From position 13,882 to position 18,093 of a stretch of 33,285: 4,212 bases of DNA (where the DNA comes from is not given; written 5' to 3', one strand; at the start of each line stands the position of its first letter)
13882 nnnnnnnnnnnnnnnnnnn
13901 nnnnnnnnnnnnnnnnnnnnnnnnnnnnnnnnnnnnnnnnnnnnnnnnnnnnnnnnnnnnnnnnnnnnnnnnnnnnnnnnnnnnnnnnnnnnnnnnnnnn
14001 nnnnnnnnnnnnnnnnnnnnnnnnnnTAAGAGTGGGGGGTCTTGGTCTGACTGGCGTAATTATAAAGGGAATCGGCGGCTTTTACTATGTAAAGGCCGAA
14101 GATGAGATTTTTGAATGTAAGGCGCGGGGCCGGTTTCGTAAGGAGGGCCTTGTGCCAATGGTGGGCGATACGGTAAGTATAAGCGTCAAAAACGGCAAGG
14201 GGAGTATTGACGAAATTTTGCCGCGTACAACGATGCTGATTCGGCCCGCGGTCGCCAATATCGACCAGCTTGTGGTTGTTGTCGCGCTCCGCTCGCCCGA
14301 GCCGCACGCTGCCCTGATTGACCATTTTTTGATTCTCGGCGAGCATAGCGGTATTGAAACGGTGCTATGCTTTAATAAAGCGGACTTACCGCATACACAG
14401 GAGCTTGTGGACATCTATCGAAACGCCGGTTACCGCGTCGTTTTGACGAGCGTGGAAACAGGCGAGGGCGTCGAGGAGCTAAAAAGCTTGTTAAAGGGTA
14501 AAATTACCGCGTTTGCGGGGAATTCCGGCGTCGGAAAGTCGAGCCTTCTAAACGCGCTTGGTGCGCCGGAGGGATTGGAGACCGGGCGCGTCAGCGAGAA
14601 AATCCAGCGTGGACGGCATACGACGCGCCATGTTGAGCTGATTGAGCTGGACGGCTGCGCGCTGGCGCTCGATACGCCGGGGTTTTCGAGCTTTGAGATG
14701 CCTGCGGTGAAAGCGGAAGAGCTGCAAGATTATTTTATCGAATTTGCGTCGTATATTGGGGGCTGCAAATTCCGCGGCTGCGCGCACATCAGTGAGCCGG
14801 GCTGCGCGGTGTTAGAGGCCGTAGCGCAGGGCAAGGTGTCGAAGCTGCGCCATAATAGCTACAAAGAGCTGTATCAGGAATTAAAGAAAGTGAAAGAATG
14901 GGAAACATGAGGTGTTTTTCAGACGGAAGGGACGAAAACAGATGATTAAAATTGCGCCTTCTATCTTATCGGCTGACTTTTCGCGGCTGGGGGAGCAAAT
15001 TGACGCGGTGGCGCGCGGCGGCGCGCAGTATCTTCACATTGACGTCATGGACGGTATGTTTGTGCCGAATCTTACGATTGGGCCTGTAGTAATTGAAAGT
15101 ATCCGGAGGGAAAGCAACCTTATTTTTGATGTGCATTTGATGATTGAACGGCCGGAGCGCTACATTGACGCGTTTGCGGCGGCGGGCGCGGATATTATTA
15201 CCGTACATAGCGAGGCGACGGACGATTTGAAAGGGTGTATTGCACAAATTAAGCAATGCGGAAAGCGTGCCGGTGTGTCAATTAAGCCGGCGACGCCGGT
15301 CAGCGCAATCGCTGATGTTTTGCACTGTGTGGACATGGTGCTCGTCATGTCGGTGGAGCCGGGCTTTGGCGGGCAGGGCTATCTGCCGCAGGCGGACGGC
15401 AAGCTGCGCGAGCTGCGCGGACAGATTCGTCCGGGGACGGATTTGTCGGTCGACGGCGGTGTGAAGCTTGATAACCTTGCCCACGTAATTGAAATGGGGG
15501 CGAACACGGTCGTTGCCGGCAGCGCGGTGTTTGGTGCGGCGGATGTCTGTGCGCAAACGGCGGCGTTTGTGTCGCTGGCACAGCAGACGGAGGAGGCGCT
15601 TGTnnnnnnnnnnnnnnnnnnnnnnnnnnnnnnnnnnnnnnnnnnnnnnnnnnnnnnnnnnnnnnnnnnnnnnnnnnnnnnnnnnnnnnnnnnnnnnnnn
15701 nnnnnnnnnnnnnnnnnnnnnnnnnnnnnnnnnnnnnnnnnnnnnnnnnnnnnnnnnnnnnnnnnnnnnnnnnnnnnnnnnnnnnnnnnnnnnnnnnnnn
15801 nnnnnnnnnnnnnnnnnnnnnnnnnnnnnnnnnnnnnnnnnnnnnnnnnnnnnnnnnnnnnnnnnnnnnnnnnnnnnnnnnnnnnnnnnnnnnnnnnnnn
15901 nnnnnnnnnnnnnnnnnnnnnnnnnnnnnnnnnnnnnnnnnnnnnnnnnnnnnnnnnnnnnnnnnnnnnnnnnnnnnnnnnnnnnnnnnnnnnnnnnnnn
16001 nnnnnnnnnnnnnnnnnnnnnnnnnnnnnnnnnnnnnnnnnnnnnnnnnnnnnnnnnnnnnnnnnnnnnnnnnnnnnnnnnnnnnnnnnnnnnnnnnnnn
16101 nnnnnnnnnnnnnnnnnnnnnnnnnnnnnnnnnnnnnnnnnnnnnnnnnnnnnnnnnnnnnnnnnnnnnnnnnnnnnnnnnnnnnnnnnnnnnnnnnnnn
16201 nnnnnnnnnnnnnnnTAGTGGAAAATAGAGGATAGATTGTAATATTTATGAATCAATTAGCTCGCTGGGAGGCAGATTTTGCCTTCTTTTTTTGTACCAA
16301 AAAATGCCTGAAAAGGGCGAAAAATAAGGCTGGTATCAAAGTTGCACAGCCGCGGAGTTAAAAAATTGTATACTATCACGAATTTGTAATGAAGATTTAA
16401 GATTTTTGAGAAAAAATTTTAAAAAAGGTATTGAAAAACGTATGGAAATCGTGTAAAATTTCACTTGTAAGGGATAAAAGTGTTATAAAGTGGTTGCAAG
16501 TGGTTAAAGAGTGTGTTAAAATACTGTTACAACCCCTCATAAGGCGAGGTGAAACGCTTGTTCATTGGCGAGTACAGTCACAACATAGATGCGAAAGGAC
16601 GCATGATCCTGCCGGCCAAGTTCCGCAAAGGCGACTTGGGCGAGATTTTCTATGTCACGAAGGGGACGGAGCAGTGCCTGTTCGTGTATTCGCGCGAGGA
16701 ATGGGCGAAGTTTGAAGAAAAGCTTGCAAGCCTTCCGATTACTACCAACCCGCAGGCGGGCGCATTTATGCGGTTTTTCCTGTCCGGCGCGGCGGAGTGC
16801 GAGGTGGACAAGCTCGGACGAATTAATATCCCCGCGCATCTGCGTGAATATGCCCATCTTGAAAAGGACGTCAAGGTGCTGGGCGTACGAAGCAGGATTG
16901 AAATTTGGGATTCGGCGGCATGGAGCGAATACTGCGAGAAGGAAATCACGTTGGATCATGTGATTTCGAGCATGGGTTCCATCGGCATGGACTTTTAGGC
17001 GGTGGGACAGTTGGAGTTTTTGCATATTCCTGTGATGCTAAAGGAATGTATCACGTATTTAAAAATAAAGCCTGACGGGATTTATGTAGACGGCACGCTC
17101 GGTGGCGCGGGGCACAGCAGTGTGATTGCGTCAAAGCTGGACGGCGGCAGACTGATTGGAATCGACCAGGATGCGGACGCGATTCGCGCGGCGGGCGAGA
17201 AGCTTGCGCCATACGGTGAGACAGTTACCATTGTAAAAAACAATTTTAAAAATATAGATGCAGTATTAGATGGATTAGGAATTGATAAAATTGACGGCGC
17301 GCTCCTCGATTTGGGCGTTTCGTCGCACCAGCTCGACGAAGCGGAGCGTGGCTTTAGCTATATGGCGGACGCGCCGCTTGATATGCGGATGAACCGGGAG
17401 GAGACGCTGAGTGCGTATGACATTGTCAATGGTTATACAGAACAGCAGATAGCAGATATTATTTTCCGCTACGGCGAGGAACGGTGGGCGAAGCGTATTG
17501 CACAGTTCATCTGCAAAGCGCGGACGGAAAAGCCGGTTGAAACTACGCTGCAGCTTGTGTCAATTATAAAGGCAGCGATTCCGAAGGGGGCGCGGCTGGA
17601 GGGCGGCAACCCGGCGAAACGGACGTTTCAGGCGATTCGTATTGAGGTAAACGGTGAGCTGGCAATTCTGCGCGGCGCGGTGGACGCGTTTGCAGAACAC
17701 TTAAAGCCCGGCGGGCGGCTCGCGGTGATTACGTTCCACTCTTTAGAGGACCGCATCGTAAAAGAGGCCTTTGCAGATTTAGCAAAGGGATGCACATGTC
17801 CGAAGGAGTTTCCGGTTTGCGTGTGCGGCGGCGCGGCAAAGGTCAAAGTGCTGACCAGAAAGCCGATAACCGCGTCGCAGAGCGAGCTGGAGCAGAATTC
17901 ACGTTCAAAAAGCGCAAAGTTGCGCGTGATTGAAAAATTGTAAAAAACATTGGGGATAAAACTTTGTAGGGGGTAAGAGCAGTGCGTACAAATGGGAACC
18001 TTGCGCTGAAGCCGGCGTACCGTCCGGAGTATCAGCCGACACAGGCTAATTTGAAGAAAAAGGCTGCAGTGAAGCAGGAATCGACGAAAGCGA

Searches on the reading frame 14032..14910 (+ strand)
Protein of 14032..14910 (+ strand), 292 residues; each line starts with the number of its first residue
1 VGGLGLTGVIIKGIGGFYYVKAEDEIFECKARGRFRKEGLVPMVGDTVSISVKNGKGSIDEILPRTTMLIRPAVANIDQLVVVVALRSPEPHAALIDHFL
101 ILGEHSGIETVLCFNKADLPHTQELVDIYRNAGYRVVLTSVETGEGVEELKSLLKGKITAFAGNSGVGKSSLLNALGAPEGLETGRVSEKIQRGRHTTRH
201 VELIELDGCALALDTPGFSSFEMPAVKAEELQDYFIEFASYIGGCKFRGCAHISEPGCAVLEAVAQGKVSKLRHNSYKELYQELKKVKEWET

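Call 88: search_protein_families(library=pfam, proteins=[window:14032-14910:+], max_evalue=0.00001)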
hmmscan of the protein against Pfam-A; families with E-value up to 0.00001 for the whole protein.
window:14032-14910:+ (292 aa): 3 families
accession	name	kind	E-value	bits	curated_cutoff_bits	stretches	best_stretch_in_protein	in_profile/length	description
PF03193.22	RsgA_GTPase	-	2.1e-53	181.2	30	1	62-223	1-173/174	RsgA GTPase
PF16745.11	RsgA_N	-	4.1e-20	71.7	27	1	7-56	1-50/54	RsgA N-terminal domain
PF01926.29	MMR_HSR1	-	2.3e-06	28.1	21.9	1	160-228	3-63/113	50S ribosome-binding GTPase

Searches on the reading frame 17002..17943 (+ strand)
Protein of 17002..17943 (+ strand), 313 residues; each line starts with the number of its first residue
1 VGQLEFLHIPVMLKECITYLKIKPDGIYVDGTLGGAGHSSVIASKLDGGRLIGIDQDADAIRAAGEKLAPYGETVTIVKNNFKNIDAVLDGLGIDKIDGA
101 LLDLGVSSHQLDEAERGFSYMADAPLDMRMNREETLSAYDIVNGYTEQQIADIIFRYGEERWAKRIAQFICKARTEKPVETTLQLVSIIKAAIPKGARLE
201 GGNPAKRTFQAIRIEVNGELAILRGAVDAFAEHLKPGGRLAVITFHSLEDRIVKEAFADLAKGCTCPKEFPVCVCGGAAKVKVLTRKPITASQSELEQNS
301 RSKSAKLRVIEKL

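Call 88: search_protein_families(library=pfam, proteins=[window:17002-17943:+], max_evalue=0.00001)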
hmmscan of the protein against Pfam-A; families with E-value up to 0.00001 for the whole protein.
window:17002-17943:+ (313 aa): 1 family
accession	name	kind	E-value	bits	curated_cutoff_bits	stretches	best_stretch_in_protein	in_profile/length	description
PF01795.25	Methyltransf_5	-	1.1e-122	409.8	27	1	5-312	1-308/309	MraW methylase family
